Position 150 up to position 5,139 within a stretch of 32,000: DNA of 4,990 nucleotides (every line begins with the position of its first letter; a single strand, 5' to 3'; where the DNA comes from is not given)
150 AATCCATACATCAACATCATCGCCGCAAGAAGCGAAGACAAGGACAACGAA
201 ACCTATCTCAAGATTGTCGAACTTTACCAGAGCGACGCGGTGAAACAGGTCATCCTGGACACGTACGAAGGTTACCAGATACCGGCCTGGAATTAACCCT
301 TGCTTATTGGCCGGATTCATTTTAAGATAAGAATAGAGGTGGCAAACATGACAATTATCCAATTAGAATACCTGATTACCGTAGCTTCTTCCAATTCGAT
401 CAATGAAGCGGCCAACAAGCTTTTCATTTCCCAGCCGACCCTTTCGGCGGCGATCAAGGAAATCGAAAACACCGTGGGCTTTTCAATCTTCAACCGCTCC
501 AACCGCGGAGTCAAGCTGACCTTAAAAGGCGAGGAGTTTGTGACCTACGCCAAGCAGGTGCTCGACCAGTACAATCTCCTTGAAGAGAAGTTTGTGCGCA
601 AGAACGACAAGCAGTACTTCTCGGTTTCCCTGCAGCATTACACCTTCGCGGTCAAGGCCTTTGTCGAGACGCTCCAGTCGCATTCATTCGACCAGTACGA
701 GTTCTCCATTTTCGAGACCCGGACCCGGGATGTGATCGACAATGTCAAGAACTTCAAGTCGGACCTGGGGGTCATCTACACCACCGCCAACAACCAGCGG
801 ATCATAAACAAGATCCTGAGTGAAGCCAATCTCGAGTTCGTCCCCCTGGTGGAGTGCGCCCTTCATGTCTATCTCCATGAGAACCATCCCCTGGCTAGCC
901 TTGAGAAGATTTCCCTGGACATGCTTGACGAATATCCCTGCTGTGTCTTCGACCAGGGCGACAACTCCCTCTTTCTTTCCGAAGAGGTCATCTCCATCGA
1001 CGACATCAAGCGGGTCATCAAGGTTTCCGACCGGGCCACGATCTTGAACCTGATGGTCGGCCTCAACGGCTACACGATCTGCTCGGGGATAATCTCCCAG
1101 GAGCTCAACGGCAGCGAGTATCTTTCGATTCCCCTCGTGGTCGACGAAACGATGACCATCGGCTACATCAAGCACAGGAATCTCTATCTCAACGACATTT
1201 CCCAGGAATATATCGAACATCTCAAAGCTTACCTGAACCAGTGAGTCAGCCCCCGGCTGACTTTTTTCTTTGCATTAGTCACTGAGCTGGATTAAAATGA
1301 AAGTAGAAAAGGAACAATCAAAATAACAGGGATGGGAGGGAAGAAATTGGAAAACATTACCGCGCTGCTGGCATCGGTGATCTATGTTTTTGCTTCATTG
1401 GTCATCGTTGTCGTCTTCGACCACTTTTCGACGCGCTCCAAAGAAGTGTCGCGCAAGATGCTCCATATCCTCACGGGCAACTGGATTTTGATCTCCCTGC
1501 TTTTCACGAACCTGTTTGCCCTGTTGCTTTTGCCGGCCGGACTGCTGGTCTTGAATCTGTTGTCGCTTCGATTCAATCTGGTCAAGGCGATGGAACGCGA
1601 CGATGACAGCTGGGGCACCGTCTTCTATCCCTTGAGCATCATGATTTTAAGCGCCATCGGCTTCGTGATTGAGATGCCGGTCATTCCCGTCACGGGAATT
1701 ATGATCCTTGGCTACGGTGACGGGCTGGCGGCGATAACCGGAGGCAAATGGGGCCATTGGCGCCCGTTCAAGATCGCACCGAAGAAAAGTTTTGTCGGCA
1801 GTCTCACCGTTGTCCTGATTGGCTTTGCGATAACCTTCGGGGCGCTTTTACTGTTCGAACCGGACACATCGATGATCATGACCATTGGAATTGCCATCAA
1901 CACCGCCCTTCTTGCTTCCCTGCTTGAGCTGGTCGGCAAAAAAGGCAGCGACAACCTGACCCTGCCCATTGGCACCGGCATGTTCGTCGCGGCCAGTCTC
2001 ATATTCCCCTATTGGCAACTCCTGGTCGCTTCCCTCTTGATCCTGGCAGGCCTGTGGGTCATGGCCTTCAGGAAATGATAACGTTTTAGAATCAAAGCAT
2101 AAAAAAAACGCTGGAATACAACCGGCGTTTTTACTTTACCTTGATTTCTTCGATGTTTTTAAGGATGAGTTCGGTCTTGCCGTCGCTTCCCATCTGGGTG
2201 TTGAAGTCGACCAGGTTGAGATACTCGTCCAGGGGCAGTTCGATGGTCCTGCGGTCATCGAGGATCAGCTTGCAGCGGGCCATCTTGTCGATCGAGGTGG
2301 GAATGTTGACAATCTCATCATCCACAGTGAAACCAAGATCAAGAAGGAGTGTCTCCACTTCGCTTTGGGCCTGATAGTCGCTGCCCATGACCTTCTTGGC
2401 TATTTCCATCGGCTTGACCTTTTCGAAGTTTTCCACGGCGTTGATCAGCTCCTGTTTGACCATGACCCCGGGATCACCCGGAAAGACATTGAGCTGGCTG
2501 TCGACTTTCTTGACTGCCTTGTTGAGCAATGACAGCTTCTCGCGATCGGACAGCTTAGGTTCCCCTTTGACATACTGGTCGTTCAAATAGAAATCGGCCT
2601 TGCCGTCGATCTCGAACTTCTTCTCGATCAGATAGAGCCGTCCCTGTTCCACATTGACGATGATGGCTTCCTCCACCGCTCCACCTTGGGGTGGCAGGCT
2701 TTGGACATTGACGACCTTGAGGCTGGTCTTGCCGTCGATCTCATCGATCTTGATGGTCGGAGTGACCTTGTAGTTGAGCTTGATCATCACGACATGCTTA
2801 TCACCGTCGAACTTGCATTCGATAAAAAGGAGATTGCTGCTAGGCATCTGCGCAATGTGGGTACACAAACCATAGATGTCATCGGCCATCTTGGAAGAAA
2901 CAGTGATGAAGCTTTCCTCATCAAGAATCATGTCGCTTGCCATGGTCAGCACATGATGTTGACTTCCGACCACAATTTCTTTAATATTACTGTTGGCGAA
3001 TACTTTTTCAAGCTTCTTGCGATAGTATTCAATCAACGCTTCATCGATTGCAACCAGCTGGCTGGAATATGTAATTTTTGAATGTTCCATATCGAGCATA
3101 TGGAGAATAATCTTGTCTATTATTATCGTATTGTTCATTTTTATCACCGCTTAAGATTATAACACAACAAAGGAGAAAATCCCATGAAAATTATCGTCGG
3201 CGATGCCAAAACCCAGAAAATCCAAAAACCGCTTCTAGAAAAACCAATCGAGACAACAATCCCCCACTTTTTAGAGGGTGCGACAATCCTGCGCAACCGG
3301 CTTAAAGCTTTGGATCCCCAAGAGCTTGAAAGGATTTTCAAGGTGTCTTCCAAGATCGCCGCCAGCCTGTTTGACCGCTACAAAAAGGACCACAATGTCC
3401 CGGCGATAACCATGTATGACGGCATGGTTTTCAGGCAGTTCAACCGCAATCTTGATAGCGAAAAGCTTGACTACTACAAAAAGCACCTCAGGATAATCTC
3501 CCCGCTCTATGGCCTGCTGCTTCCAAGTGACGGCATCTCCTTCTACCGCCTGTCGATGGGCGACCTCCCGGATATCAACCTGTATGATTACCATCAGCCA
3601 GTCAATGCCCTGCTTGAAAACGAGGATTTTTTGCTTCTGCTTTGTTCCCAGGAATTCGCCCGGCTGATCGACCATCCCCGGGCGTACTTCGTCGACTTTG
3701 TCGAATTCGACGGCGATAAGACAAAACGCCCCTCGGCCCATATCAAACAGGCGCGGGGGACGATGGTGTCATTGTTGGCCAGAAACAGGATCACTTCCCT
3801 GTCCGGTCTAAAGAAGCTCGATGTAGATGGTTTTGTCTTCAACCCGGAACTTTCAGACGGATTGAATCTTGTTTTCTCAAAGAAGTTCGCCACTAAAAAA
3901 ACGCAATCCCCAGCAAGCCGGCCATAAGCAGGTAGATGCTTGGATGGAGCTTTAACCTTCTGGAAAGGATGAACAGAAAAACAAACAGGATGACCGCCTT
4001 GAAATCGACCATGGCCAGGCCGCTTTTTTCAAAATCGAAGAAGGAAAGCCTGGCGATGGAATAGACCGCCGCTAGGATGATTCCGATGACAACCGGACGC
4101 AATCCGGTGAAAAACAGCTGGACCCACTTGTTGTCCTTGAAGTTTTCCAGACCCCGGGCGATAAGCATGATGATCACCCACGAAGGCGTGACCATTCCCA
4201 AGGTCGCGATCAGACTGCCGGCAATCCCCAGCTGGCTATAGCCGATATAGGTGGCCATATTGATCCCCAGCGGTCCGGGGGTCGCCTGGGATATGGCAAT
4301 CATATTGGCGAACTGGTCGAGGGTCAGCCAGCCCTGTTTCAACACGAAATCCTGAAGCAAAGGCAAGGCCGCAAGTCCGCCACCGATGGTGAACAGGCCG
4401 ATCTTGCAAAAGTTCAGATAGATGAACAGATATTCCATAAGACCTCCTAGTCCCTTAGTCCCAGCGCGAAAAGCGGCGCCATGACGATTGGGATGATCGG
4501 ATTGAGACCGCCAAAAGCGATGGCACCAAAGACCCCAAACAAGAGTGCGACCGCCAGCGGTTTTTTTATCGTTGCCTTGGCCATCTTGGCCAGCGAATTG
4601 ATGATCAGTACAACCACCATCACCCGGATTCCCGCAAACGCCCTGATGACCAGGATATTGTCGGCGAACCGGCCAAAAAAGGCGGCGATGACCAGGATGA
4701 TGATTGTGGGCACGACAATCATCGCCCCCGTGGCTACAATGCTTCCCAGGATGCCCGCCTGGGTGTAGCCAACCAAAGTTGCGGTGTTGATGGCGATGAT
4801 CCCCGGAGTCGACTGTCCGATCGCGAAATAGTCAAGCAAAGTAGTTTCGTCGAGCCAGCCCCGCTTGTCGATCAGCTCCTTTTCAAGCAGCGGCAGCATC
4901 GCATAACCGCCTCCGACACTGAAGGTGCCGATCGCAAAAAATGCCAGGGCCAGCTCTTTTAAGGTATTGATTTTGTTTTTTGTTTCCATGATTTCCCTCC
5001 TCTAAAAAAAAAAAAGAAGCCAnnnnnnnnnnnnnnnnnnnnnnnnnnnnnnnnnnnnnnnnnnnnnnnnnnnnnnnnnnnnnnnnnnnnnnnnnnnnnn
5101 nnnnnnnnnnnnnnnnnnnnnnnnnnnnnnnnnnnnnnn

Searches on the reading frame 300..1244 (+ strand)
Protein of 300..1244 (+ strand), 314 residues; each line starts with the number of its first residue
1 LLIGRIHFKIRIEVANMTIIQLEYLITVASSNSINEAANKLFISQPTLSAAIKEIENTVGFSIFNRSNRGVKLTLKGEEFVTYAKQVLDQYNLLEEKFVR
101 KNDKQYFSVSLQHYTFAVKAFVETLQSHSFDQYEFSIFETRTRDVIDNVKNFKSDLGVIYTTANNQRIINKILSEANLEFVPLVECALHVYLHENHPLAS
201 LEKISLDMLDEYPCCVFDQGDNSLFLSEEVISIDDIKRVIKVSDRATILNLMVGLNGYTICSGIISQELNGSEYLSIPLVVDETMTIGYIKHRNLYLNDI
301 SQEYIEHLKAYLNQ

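Call 26: search_protein_families(library=pfam, proteins=[window:300-1244:+], max_evalue=0.00001)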
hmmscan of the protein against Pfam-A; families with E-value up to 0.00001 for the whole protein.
window:300-1244:+ (314 aa): 2 families
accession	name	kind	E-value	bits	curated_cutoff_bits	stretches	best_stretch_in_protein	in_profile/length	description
PF00126.33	HTH_1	-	3.6e-17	62.5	26.6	1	21-78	3-60/60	Bacterial regulatory helix-turn-helix protein, lysR family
PF03466.25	LysR_substrate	-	6.1e-11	42.5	28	1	131-311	33-207/209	LysR substrate binding domain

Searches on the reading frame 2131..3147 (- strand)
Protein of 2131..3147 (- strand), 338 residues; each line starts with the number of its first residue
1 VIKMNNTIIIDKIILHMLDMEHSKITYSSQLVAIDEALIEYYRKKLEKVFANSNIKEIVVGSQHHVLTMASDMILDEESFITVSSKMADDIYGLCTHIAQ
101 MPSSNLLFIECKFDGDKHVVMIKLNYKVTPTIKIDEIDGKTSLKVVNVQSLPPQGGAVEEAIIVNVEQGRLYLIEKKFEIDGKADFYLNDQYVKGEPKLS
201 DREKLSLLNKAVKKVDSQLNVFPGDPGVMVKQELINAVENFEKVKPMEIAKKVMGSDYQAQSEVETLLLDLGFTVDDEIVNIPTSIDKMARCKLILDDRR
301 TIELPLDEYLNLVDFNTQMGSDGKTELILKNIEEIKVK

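Call 26: search_protein_families(library=pfam, proteins=[window:2131-3147:-], max_evalue=0.00001)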
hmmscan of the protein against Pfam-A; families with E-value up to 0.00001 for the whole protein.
window:2131-3147:- (338 aa): 1 family
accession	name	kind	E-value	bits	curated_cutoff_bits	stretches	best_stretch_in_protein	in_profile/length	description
PF04245.18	NA37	-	2.5e-12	47.3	24.6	1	14-334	1-322/325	37-kD nucleoid-associated bacterial protein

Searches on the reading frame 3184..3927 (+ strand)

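Call 26: search_protein_families(library=pfam, proteins=[window:3184-3927:+], max_evalue=0.00001)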
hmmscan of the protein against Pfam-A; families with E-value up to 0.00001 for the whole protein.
window:3184-3927:+ (247 aa): 1 family
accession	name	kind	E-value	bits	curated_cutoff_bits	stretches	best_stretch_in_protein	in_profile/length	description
PF03883.20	H2O2_YaaD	-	1.4e-49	169.2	29.6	1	1-222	1-235/236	Peroxide stress protein YaaA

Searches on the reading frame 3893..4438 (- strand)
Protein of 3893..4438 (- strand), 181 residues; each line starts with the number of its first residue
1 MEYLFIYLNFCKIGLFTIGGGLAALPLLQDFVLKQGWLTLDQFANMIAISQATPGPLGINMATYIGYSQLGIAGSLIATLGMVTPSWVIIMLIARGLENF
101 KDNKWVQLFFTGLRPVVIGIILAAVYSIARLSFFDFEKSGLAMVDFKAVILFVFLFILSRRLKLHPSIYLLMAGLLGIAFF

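Call 26: search_protein_families(library=pfam, proteins=[window:3893-4438:-], max_evalue=0.00001)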
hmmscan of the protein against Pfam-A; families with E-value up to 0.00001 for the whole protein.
window:3893-4438:- (181 aa): 1 family
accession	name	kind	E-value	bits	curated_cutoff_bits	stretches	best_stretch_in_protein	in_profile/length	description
PF02417.20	Chromate_transp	-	1.1e-48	165.8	28.6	1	6-178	3-166/166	Chromate transporter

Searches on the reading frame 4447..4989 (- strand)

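Call 26: search_protein_families(library=pfam, proteins=[window:4447-4989:-], max_evalue=0.00001)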
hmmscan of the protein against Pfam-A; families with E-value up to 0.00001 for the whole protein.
window:4447-4989:- (180 aa): 1 family
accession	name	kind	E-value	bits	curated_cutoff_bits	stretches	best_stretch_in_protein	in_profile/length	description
PF02417.20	Chromate_transp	-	9e-42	143.4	28.6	1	12-173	2-163/166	Chromate transporter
